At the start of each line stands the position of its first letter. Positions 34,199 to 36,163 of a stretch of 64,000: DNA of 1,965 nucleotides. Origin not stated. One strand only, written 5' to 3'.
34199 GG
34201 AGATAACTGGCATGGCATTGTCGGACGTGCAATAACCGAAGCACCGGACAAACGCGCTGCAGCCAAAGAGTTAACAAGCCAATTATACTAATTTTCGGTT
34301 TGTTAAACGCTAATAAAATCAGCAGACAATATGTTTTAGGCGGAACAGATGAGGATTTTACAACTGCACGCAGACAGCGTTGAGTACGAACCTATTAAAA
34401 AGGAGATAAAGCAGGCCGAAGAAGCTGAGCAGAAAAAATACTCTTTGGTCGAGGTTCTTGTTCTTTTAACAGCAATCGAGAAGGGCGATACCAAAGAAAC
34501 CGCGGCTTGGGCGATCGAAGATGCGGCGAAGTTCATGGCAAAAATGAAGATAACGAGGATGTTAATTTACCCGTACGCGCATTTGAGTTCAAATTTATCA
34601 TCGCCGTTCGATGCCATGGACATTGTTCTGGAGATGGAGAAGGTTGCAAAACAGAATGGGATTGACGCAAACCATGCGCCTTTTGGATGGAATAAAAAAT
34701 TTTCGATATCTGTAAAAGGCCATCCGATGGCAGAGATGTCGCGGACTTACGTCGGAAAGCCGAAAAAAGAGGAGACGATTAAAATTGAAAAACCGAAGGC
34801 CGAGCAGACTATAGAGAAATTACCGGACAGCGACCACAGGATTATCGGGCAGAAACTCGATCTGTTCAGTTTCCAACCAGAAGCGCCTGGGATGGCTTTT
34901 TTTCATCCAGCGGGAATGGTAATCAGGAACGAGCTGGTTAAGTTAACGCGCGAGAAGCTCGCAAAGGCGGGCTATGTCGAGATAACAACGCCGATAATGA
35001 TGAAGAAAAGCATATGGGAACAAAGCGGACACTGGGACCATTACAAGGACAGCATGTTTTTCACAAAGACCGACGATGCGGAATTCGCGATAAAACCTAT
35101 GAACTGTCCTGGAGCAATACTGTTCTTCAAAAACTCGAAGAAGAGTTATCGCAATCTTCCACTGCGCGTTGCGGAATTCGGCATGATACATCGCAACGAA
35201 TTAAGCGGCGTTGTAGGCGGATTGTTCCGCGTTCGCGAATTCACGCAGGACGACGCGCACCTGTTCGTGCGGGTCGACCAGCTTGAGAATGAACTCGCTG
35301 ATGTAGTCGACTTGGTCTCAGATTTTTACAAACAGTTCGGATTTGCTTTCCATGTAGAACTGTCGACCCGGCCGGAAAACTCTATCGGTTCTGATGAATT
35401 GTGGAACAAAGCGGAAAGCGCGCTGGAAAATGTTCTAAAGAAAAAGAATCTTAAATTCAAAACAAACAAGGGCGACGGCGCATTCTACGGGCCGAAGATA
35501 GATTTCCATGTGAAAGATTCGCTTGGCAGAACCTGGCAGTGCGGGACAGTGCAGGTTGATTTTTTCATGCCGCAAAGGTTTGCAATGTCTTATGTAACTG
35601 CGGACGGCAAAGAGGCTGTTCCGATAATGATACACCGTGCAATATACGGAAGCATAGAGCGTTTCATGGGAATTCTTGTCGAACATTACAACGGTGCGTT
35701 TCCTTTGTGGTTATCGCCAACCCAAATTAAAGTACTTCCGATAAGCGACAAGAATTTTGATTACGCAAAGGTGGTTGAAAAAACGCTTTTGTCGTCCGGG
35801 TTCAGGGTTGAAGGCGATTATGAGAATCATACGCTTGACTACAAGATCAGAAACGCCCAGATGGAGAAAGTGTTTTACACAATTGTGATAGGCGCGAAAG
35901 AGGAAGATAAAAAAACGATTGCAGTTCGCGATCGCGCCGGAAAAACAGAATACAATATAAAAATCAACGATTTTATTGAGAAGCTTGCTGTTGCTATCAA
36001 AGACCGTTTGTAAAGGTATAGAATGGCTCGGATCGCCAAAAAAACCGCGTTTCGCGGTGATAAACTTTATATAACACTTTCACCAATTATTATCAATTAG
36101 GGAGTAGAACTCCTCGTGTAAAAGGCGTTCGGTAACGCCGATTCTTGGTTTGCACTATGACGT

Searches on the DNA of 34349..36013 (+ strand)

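Call 62: build_rna_model(alignment_id=A6, structure=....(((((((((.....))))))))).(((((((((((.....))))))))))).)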
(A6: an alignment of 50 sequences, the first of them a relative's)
Model R1 built from alignment A6 (50 sequences, 56 columns); structure: as given.
model positions 53; base pairs 20; branch points 1; effective number of sequences 7.61; information 1.047 bits per position. Calibrated on 0.2 Mb of random sequence (short: E-values are rough).
structure used (alignment columns):
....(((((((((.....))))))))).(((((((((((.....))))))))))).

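Call 63: search_with_rna_model(model_id=R1, source=window, filters=off, max_evalue=1)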
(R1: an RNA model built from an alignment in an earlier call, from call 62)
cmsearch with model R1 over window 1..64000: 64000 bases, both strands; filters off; matches with E-value up to 1: 31.
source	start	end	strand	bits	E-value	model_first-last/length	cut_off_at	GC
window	46235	46287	+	69.7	7.1e-16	1-53/53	no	0.49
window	20119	20170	+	68.2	1.7e-15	1-53/53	no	0.52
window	32476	32528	+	64.8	1.3e-14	1-53/53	no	0.36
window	11161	11213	+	63.8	2.3e-14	1-53/53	no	0.43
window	17958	18008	-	63.4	3e-14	1-53/53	no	0.41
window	32399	32448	+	57.2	1.2e-12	1-53/53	no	0.5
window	37676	37729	+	48.9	1.5e-10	1-53/53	no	0.44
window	37573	37624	-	48.6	1.8e-10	1-53/53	no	0.44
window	45598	45650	+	48.2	2.3e-10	1-53/53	no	0.51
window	36185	36233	-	42.7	6e-09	1-53/53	no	0.47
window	17957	18007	+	32.2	2.9e-06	1-53/53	no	0.41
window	11162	11212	-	29.8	1.2e-05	1-53/53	no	0.43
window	36184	36232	+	29.4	1.5e-05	1-53/53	no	0.47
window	46236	46288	-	27.5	4.6e-05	1-53/53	no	0.49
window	20120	20169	-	25.9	0.00012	1-53/53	no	0.54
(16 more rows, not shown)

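Call 71: search_with_rna_model(model_id=R1, sources=[window, L001, L003, L004, L005, L006, L007, L013, L014, L015, L018, L020, L022, L023, L025, L026, L028, L029, L031, L033, L035, L036, L037, L039, L040, L042, L044, L045, L046, L048, L049, L053, L054, L055, L058, L061, L062, L069, L072, L073, L076, L078, L080, L083, L084, L085, L088, L089, L090, L091, L092, L095, L100, L101, L102, L103, L104, L105, L106, L107, L108, L109, L110, L111, L112], max_evalue=0.00001, make_alignment=true)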
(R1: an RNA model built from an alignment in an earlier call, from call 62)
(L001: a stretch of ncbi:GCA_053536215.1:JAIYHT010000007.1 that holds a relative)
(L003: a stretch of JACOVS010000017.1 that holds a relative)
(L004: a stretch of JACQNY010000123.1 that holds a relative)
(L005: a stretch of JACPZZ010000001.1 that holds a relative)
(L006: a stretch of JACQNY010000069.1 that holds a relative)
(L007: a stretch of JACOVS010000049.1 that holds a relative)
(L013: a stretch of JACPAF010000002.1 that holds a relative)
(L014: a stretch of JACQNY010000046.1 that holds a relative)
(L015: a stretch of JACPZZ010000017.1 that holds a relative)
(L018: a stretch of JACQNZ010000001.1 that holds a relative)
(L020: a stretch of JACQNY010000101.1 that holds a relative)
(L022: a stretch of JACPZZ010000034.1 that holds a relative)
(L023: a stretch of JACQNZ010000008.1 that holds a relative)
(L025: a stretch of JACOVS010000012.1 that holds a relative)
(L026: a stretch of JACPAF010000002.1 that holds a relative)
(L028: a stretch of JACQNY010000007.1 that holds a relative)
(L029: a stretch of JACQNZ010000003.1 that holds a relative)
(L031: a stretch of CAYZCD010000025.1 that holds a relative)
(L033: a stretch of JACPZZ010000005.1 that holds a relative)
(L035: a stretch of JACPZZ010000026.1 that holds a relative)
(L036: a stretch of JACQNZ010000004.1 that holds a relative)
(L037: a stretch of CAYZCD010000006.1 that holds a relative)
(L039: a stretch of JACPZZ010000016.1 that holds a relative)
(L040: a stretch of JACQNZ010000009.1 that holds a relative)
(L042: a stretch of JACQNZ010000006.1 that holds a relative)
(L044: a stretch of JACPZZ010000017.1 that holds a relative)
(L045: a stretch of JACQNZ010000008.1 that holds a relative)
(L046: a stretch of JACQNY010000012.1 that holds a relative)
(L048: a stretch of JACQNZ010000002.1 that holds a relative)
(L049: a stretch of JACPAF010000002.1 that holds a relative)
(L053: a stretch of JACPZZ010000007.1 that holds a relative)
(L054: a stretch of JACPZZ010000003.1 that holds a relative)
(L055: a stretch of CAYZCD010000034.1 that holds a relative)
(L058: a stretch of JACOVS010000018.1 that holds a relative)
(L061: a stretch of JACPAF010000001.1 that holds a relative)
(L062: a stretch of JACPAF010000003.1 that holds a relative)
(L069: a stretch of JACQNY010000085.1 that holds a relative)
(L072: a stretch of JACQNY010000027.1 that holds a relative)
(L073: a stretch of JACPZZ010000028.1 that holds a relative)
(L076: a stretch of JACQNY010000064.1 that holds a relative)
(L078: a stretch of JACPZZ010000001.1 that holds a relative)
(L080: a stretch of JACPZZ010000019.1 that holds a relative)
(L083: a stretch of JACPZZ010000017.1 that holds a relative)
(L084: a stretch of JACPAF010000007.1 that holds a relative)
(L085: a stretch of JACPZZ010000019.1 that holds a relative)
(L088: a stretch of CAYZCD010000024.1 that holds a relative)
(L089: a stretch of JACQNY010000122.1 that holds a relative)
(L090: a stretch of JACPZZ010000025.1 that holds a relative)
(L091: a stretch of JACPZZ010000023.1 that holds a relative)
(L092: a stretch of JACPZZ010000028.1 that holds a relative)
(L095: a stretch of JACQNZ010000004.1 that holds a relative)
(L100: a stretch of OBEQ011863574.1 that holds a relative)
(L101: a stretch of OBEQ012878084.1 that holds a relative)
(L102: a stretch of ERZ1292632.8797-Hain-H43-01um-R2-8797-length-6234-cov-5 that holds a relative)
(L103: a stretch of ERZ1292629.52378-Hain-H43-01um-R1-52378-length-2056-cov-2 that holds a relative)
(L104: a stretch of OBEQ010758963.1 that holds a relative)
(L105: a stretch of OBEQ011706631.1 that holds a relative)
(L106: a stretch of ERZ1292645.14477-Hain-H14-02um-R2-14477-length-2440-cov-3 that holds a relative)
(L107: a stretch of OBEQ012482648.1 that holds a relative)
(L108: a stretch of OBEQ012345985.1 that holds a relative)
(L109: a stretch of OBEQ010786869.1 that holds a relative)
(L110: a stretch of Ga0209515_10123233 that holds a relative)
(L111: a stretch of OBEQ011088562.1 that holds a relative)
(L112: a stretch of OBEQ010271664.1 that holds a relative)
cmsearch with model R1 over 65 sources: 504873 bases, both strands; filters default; matches with E-value up to 0.00001: 101.
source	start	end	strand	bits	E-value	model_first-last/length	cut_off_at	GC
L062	5538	5590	+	74.1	4.2e-16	1-53/53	no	0.36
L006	2519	2571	+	74.1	4.3e-16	1-53/53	no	0.36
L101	3687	3739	-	73.4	6.4e-16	1-53/53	no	0.38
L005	7077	7128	-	73.1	7.8e-16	1-53/53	no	0.33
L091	4592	4643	-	73.1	7.8e-16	1-53/53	no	0.33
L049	1294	1346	+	72.5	1.1e-15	1-53/53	no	0.4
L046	4838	4890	-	72.5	1.1e-15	1-53/53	no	0.36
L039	5966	6018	+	72.3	1.2e-15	1-53/53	no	0.42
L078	1777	1829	-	72.3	1.2e-15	1-53/53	no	0.42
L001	1518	1570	-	71.6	1.8e-15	1-53/53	no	0.28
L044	7686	7739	-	71.2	2.4e-15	1-53/53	no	0.39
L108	333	386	-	70.7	3e-15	1-53/53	no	0.33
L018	6362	6415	+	70.5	3.5e-15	1-53/53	no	0.37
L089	7556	7609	+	70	4.7e-15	1-53/53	no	0.37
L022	5115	5168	-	70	4.8e-15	1-53/53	no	0.37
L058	4418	4469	+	69.8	5.3e-15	1-53/53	no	0.31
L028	682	736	-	69.7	5.8e-15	1-53/53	no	0.36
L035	6513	6566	-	69.4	6.7e-15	1-53/53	no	0.41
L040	4506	4557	+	69.3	7.2e-15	1-53/53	no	0.38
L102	2394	2447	+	69.1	8.3e-15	1-53/53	no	0.35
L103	264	317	+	69.1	8.3e-15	1-53/53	no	0.35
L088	6262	6313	-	68.3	1.3e-14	1-53/53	no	0.29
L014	6513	6564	+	68.3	1.3e-14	1-53/53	no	0.42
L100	542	594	-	68.1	1.4e-14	1-53/53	no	0.32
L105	1697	1748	-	68.1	1.5e-14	1-53/53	no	0.33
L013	7620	7673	+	68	1.5e-14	1-53/53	no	0.33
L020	1038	1088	+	68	1.6e-14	1-53/53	no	0.35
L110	570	623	-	67.9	1.6e-14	1-53/53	no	0.35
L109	113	165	-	67.8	1.7e-14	1-53/53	no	0.36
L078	7649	7700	+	67.4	2.2e-14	1-53/53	no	0.33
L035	3513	3563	-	66.9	3e-14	1-53/53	no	0.43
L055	1182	1232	-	66.2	4.4e-14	1-53/53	no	0.43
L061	4237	4287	-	66.2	4.4e-14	1-53/53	no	0.43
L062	6241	6291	+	65.7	5.9e-14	1-53/53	no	0.33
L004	3458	3508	-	65.6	6.4e-14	1-53/53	no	0.33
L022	6995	7048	-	65.2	7.8e-14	1-53/53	no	0.44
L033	1485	1538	-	65.2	7.8e-14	1-53/53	no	0.44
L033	5165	5218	+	65.2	7.8e-14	1-53/53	no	0.44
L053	1306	1359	+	65.1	8.6e-14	1-53/53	no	0.41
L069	2876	2928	-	64.9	9.6e-14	1-53/53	no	0.34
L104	3292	3345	+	64.7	1e-13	1-53/53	no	0.31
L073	7000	7050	+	64.4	1.3e-13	1-53/53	no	0.35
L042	5183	5233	-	64.3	1.3e-13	1-53/53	no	0.43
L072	5177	5228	-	64.1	1.5e-13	1-53/53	no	0.31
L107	7378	7431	-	64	1.7e-13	1-53/53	no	0.35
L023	4735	4787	+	63.9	1.8e-13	1-53/53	no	0.4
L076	2744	2795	+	63.4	2.3e-13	1-53/53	no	0.4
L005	7146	7198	+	63.4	2.4e-13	1-53/53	no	0.4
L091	4661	4713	+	63.4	2.4e-13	1-53/53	no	0.4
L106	2122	2172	+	62.9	3.1e-13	1-53/53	no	0.39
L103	937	990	-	62.6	3.8e-13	1-53/53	no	0.43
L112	3086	3138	-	62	5.2e-13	1-53/53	no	0.38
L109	1992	2044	-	61.9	5.6e-13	1-53/53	no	0.36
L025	3818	3869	+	61.6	6.8e-13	1-53/53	no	0.48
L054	6843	6893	-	61.2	8.4e-13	1-53/53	no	0.37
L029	803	855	-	60.9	9.9e-13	1-53/53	no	0.38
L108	196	249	-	60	1.8e-12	1-53/53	no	0.41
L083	6939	6992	+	59.7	2e-12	1-53/53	no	0.44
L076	5817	5867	+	59.5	2.4e-12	1-53/53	no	0.27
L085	5964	6017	+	59.4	2.5e-12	1-53/53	no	0.43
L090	4457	4507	+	57.8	6.2e-12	1-53/53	no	0.41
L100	448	498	-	57.4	8.1e-12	1-53/53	no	0.35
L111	1458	1511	+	57.3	8.5e-12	1-53/53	no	0.44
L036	6532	6583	+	56.7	1.2e-11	1-53/53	no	0.37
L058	4344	4397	-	56.6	1.3e-11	1-53/53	no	0.48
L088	6079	6129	+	56.5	1.4e-11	1-53/53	no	0.33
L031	2222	2272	+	54.6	4.2e-11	1-53/53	no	0.45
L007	2277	2329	-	52.9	1.2e-10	1-53/53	no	0.42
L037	5315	5365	+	51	3.5e-10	1-53/53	no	0.39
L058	224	274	-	50.9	3.7e-10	1-53/53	no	0.41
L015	4912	4965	-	50.7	4.1e-10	1-53/53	no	0.46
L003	6495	6543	-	50.3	5.4e-10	1-53/53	no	0.41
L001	11922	11973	-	49.9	6.5e-10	1-53/53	no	0.46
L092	723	772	+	49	1.1e-09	1-53/53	no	0.42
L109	31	83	-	46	6.6e-09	1-53/53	no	0.42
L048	5113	5165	-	44.6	1.5e-08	1-53/53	no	0.4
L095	4109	4161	+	44.6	1.5e-08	1-53/53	no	0.4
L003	6238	6290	+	44.5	1.6e-08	1-53/53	no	0.42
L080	7667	7716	+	44.1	2e-08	1-53/53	no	0.5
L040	4442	4492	-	42.2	6.1e-08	1-53/53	no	0.41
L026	6403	6506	-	42.1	6.5e-08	1-53/53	no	0.42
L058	394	446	+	40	2.3e-07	1-53/53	no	0.38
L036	6417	6518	+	39.6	2.9e-07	1-53/53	no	0.43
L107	2848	2895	+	39.5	3.1e-07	1-53/53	no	0.42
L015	4109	4163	+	39.1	3.9e-07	1-53/53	no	0.29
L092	2271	2318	-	38.1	6.8e-07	1-53/53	no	0.5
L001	13166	13216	+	38.1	6.9e-07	1-53/53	no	0.39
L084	1094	1142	-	36.1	2.3e-06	1-53/53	no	0.31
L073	7001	7051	-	34.6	5.4e-06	1-53/53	no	0.33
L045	6299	6342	-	34.4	6.1e-06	1-53/53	no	0.45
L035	7225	7276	-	33.7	9.5e-06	1-53/53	no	0.48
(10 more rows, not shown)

Alignment A8: 101 matches aligned to the model, 119 columns, each read 5' to 3' on its own strand. Consensus structure (alignment columns), stored with it:
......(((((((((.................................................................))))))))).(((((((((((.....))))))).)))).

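Call 77: search_with_rna_model(model_id=R1, sources=[L113, L114, L115], filters=off, max_evalue=0.01)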
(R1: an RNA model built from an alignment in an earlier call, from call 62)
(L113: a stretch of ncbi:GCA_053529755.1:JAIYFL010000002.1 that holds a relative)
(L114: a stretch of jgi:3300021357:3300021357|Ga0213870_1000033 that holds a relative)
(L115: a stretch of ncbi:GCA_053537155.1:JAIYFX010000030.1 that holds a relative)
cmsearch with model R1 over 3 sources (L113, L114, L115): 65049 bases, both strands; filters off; matches with E-value up to 0.01: 6.
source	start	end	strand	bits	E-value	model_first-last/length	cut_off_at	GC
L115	11924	11974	-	51.5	3.3e-11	1-53/53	no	0.41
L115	9084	9137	-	49.8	9e-11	1-53/53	no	0.46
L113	11948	12000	-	35.1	5.2e-07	1-53/53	no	0.45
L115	13322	13370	+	31.7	3.9e-06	5-52/53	no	0.35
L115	13345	13386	-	23.7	0.00043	1-53/53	no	0.43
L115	11925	11948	+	19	0.0071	28-52/53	no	0.42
